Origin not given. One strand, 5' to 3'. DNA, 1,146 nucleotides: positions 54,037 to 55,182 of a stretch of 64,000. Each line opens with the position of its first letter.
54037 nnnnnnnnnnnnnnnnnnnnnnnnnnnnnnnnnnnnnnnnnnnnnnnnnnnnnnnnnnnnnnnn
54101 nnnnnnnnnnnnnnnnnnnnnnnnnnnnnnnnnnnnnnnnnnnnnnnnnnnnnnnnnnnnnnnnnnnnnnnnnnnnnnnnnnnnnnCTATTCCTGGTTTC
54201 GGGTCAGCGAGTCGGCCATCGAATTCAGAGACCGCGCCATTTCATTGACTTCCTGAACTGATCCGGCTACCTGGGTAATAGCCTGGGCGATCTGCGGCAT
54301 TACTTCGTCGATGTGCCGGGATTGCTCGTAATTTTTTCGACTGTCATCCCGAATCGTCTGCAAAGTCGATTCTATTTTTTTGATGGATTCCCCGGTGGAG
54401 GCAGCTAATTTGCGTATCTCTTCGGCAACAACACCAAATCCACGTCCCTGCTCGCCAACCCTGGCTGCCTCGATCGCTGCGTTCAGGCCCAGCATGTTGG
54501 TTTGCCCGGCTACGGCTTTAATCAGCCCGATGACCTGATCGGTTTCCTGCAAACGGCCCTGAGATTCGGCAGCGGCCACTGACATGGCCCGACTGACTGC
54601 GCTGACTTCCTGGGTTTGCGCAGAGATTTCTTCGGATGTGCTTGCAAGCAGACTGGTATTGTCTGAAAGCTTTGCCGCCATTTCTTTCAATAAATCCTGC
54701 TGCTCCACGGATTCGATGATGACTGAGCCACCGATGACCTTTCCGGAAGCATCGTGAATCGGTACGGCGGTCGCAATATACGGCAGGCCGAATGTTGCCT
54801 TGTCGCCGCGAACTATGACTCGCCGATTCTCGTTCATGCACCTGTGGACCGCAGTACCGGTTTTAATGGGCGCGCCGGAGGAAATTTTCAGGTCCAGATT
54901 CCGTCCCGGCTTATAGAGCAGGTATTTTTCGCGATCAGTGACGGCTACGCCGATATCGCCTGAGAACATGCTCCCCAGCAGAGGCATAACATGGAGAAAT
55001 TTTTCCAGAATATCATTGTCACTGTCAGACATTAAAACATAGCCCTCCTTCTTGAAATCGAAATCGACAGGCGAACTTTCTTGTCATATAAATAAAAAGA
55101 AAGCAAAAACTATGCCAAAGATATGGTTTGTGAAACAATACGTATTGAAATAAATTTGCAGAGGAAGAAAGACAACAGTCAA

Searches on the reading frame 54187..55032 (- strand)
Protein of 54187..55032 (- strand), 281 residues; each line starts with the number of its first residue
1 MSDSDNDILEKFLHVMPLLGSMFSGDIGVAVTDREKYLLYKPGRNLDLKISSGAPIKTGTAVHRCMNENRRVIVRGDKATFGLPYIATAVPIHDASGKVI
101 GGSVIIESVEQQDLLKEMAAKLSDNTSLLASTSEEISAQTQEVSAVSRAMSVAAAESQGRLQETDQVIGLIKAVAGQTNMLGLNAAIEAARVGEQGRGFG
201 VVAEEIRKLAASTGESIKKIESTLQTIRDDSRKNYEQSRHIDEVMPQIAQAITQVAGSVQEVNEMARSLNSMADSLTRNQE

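Call 6: search_protein_families(library=pfam, proteins=[window:54187-55032:-])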
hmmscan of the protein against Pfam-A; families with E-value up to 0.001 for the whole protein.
window:54187-55032:- (281 aa): 1 family
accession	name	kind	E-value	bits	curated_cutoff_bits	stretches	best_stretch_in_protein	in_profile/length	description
PF00015.26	MCPsignal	-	2.7e-25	89.6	34.6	1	131-276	6-144/172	Methyl-accepting chemotaxis protein (MCP) signalling domain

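Call 22: find_homologous_proteins(query=window:54187-55032:-, max_evalue=1e-60)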
Query window:54187-55032:- (281 aa): 867 proteins with E <= 1e-60 among 8000 candidates; the best 120 are listed.
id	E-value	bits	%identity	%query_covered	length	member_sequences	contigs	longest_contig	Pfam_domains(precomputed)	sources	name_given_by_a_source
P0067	1.5e-170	583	100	100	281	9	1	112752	PF00015.27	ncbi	-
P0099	4.4e-141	487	82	100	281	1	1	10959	PF00015.27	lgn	-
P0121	3.7e-140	484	84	100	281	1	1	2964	PF00015.27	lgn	-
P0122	8.8e-140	482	83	100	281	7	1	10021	PF00015.27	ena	-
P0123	9.8e-140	482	83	100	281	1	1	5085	PF00015.27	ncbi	-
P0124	9.3e-138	476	82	100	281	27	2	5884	PF00015.27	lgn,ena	-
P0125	5.4e-137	473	81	100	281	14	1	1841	PF00015.27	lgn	-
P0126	5.5e-137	473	81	100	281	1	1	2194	PF00015.27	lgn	-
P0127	1.5e-136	472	81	100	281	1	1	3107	PF00015.27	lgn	-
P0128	3.7e-136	470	81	100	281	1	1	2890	PF00015.27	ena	-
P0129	9.8e-136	469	79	100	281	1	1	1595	PF00015.27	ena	-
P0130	1.7e-135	468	79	100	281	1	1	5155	PF00015.27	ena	-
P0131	1.9e-135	468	79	100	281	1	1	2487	PF00015.27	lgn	-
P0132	2.3e-135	468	79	100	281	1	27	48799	PF00015.27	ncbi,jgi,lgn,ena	-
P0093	3.1e-135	467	80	100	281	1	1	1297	PF00015.27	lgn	-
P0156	1.3e-133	462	79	100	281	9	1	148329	PF00015.27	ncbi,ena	-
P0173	1.0e-130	453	78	100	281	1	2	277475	PF00015.27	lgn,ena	-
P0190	2.4e-96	340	60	98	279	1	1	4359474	PF00015.27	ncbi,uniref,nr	ncbi:methyl-accepting chemotaxis protein [Anaeroselena agilis]|uniref:Methyl-accepting chemotaxis pr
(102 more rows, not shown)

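Call 25: find_related_loci(query=window:54187-55032:-, collection=metagenome_contigs, flank=3000)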
Query window:54187-55032:- (281 aa) in metagenome_contigs; peptide patterns used: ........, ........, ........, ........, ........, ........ (x = any residue, [..] = any of these).
229 stretches matched a pattern; 9 encode a relative of the query (tblastn E <= 1e-3); 9 distinct loci.
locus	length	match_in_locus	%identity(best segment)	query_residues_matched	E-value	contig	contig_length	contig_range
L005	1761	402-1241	82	1-280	8e-168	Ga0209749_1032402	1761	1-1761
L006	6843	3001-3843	80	1-281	3e-151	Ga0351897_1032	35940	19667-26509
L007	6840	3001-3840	80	1-280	4e-151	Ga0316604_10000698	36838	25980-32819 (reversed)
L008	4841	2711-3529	51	5-276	1e-93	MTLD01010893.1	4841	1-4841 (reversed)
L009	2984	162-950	35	7-269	4e-45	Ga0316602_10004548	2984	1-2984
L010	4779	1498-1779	81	187-280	2e-44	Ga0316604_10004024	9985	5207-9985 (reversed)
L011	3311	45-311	43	133-221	2e-17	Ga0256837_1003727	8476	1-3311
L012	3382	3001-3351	36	115-210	9e-15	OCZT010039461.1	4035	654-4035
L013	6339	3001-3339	35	150-272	9e-14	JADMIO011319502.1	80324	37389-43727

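Call 26: find_encoding_contigs(protein=P0156, flank=4000, max_places=3)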
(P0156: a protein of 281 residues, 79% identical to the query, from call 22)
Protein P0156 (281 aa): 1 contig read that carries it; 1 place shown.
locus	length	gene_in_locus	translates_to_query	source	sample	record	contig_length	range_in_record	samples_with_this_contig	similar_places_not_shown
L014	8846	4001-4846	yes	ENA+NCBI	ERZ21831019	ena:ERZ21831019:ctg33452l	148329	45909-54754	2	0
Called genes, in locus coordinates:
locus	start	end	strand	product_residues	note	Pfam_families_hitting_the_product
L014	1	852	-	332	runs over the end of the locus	PF03401:TctC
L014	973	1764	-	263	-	PF00528:BPD_transp_1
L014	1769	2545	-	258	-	PF00005:ABC_tran, PF13304:AAA_21 (faint)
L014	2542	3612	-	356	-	PF13379:NMT1_2, PF09084:NMT1, PF12974:Phosphonate-bd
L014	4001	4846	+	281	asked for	PF00015:MCPsignal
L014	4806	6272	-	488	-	PF13231:PMT_2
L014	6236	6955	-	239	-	PF00535:Glycos_transf_2, PF13641:Glyco_tranf_2_3 (weak)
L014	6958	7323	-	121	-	PF04138:GtrA_DPMS_TM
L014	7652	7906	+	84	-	PF21699:TM1266-like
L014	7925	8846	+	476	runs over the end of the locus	PF00206:Lyase_1, PF10415:FumaraseC_C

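Call 27: find_encoding_contigs(protein=P0173, flank=4000, max_places=3)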
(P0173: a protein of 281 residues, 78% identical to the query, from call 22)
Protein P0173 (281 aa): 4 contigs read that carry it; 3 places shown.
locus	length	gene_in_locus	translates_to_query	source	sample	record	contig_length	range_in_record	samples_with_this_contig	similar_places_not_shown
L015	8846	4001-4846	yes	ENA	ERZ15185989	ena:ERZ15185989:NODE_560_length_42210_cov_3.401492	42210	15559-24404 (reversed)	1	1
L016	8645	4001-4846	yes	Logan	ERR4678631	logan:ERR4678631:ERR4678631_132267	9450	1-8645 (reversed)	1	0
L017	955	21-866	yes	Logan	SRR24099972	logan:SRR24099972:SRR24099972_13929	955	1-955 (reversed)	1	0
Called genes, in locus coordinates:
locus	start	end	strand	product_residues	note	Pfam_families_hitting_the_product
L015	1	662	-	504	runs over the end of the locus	PF01970:TctA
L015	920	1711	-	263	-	PF00528:BPD_transp_1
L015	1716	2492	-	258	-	PF00005:ABC_tran, PF13304:AAA_21 (faint)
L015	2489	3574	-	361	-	PF13379:NMT1_2, PF09084:NMT1, PF12974:Phosphonate-bd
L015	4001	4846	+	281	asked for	PF00015:MCPsignal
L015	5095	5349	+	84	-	PF21699:TM1266-like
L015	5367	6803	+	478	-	PF00206:Lyase_1, PF10415:FumaraseC_C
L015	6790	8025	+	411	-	PF01926:MMR_HSR1, PF02421:FeoB_N (weak), PF03193:RsgA_GTPase (faint), PF00350:Dynamin_N (faint), PF00009:GTP_EFTU (weak), PF18128:HydF_dimer, PF18133:HydF_tetramer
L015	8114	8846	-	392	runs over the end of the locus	PF13433:Peripla_BP_5, PF13458:Peripla_BP_6, PF01094:ANF_receptor, PF13433:Peripla_BP_5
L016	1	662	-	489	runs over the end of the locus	?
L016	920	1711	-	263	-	PF00528:BPD_transp_1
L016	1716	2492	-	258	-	PF00005:ABC_tran, PF13304:AAA_21 (faint)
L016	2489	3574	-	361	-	PF13379:NMT1_2, PF09084:NMT1, PF12974:Phosphonate-bd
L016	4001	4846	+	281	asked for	PF00015:MCPsignal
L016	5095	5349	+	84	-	PF21699:TM1266-like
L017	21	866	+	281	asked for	PF00015:MCPsignal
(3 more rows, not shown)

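Call 28: find_encoding_contigs(protein=P0190, flank=4000, max_places=3)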
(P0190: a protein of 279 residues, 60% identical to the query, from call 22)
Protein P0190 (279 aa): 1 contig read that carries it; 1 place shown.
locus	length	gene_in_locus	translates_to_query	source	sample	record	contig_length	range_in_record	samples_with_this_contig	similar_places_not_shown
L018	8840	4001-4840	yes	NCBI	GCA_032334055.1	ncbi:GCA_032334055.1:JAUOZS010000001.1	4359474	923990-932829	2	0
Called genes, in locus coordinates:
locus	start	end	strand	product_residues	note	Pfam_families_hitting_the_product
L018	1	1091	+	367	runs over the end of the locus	PF09989:DUF2229 (faint)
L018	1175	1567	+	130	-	PF12838:Fer4_7 (faint), PF13534:Fer4_17 (faint), PF14697:Fer4_21, PF00037:Fer4 (weak), PF12837:Fer4_6 (weak), PF13237:Fer4_10 (weak), PF13187:Fer4_9 (weak), PF13484:Fer4_16 (faint)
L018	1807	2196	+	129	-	PF01894:YjbQ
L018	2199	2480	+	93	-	PF04456:DUF503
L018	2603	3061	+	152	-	PF00588:SpoU_methylase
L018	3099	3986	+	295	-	PF01261:AP_endonuc_2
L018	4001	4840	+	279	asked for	PF00015:MCPsignal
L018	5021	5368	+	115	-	PF06133:Com_YlbF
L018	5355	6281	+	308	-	PF01565:FAD_binding_4, PF02873:MurB_C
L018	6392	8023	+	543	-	PF00753:Lactamase_B, PF23023:Anti-Pycsar_Apyc1 (weak), PF12706:Lactamase_B_2 (weak), PF16661:Lactamase_B_6, PF10996:Beta-Casp, PF07521:RMMBL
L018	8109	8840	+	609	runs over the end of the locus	PF00009:GTP_EFTU, PF01926:MMR_HSR1 (weak), PF22042:EF-G_D2, PF03144:GTP_EFTU_D2, PF00679:EFG_C, PF21018:BipA_C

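Call 88: search_protein_families(library=ncbifam, proteins=[window:54187-55032:-], max_evalue=0.00001)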
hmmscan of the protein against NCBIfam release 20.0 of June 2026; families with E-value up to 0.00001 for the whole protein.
window:54187-55032:- (281 aa): 7 families
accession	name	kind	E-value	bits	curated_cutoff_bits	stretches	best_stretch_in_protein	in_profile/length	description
NF050802.1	AspChtxCcaA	equivalog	2.2e-23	82.5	1300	1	109-275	517-683/700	aspartate chemotaxis receptor CcaA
NF041847.1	transduc_aer2_vibrio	equivalog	3.1e-19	68.7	1200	1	126-267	560-701/804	aerotaxis transducer Aer2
NF058645.1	MCPCtpMPsAe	equivalog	5.7e-19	68.3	900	1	166-273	390-497/558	methyl-accepting chemotaxis protein CtpM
NF047851.1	MCPCitTducer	equivalog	3.4e-18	66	900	1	126-263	325-459/553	methyl-accepting chemotaxis citrate transducer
NF007309.0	PRK09793.1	equivalog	2.6e-17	63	903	1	132-278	329-464/533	methyl-accepting chemotaxis protein IV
NF011615.0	PRK15041.1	equivalog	3.2e-16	59.1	947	1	117-263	318-460/554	methyl-accepting chemotaxis protein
NF011622.0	PRK15048.1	equivalog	1.7e-15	57.2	900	1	121-263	320-458/553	methyl-accepting chemotaxis protein II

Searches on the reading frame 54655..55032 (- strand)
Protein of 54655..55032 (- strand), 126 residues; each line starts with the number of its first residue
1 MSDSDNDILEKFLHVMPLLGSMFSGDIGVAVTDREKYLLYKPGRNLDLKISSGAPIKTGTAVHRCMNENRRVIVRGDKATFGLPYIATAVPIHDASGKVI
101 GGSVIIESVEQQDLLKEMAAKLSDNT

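Call 39: find_related_loci(query=A4, collection=genome_contigs, flank=2500)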
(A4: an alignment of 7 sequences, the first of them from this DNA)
Query A4 (126 aa) in genome_contigs; peptide patterns used: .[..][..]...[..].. (x = any residue, [..] = any of these).
22 stretches matched a pattern; 18 encode a relative of the query (tblastn E <= 1e-3); 18 distinct loci.
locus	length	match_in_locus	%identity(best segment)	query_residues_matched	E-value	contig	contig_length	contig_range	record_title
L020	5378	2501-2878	79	1-126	2e-68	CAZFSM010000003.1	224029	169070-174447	MAG TPA_asm: uncultured Veillonellaceae bacterium isolate SRP302447_co2_51 genome assembly, contig: NODE_186_length_2240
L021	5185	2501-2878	78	1-126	1e-67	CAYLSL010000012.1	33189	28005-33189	MAG TPA_asm: uncultured Veillonellaceae bacterium isolate binchicken_co41_385 genome assembly, contig: NODE_505_length_3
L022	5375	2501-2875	78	1-126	3e-66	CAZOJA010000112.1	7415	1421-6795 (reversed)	MAG TPA_asm: uncultured Veillonellaceae bacterium isolate binchicken_co41_50 genome assembly, contig: NODE_9436_length_7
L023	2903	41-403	79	6-126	4e-66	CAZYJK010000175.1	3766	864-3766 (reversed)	MAG TPA_asm: uncultured Veillonellaceae bacterium isolate binchicken_co280_225 genome assembly, contig: NODE_17832_lengt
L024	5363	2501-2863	79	6-126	4e-65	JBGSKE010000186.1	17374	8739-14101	MAG: Negativicutes bacterium isolate JTS-AC173 k141_1359289, whole genome shotgun sequence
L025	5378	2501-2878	76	1-126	1e-64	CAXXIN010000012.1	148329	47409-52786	MAG: Negativicutes bacterium isolate 83deffcd-e23c-43a8-b56c-eeb2f7c44ec8 genome assembly, contig: contig_12, whole geno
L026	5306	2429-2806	71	1-126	3e-61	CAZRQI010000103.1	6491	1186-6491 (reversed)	MAG TPA_asm: uncultured Veillonellaceae bacterium isolate SRP192927_co4_240 genome assembly, contig: NODE_32395_length_6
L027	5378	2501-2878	71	1-126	2e-59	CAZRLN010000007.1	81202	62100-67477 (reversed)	MAG TPA_asm: uncultured Veillonellaceae bacterium isolate SRP216815_co1_133 genome assembly, contig: NODE_342_length_812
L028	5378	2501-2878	72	1-126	3e-59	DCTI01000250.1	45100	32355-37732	MAG TPA_asm: Negativicutes bacterium UBA1444 UBA1444_contig_17411, whole genome shotgun sequence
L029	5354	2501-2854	67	8-125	4e-55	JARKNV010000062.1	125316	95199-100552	MAG: Selenomonadales bacterium isolate D110_maxbin.017 k141_41842, whole genome shotgun sequence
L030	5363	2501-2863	67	5-125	2e-48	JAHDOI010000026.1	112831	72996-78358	MAG: Selenomonadales bacterium isolate SL1-B47 k141_147499, whole genome shotgun sequence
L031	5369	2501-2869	59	2-125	4e-48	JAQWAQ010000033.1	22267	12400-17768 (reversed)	MAG: Negativicutes bacterium isolate STF2_20 NODE_5567_length_22267_cov_3.898103_Sandtown_F2, whole genome shotgun seque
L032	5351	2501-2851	57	8-125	1e-41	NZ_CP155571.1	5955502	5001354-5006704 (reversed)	Sporomusa acidovorans DSM 3132 chromosome, complete genome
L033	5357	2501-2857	50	5-123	9e-38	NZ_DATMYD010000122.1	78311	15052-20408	MAG: Sporomusa sp. isolate SMAG_U13137 k141_45813, whole genome shotgun sequence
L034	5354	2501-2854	49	8-125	8e-38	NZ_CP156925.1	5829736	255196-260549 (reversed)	Sporomusa rhizae strain DSM 16652 chromosome, complete genome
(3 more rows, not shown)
